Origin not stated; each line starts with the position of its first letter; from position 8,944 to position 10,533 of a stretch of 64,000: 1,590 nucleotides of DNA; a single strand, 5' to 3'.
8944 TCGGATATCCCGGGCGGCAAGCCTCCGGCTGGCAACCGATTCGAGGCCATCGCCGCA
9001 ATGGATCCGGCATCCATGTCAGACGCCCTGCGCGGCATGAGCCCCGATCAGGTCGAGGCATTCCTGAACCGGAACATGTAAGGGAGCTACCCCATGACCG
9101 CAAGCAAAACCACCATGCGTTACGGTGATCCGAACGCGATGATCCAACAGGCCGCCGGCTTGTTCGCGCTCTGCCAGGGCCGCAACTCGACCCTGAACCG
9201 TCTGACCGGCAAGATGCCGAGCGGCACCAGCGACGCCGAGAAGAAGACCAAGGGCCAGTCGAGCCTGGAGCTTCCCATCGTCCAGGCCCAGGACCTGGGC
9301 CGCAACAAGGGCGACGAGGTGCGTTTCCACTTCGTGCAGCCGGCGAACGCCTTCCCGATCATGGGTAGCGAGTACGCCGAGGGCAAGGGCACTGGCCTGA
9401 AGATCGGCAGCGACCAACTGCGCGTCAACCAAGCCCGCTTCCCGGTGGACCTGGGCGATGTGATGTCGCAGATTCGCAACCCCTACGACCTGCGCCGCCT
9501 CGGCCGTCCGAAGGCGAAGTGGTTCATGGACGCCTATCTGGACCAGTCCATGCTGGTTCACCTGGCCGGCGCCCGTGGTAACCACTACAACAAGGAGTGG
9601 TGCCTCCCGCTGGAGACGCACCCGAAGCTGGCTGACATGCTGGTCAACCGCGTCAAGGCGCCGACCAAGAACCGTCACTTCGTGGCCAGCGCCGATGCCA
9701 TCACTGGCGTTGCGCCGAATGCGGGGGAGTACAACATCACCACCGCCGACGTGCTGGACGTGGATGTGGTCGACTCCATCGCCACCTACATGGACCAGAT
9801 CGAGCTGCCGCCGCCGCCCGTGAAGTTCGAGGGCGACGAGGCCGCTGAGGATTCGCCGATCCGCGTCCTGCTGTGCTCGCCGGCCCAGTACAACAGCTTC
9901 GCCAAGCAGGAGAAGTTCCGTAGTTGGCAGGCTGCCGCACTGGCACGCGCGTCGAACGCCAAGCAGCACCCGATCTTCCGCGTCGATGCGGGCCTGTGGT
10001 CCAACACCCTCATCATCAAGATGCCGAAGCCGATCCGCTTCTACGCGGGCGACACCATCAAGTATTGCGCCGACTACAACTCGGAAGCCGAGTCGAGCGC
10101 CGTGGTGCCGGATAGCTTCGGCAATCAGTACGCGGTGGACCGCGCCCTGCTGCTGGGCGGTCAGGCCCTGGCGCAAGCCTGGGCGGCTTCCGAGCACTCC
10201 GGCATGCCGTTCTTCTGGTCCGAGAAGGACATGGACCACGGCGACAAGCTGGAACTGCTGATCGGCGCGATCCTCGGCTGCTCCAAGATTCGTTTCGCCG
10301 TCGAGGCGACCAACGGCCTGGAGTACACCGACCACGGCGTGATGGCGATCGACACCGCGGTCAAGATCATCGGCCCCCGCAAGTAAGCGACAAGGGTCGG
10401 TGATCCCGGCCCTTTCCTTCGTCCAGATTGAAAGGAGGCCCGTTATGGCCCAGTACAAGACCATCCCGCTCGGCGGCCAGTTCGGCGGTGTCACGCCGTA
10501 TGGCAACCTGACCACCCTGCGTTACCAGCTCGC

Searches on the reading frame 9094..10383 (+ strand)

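Call 57: search_protein_families(library=phrogs, proteins=[window:9094-10383:+], max_evalue=0.00001)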
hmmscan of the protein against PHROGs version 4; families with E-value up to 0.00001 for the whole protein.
window:9094-10383:+ (430 aa): 3 families
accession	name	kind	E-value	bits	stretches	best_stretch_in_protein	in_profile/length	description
phrog_334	-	head and packaging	6.9e-130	434.5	1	4-424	2-380/381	major head protein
phrog_13784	-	unknown function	7.8e-25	88.9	1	18-180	13-175/177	-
phrog_31117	-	unknown function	1.3e-14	55.4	1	313-424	8-109/110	-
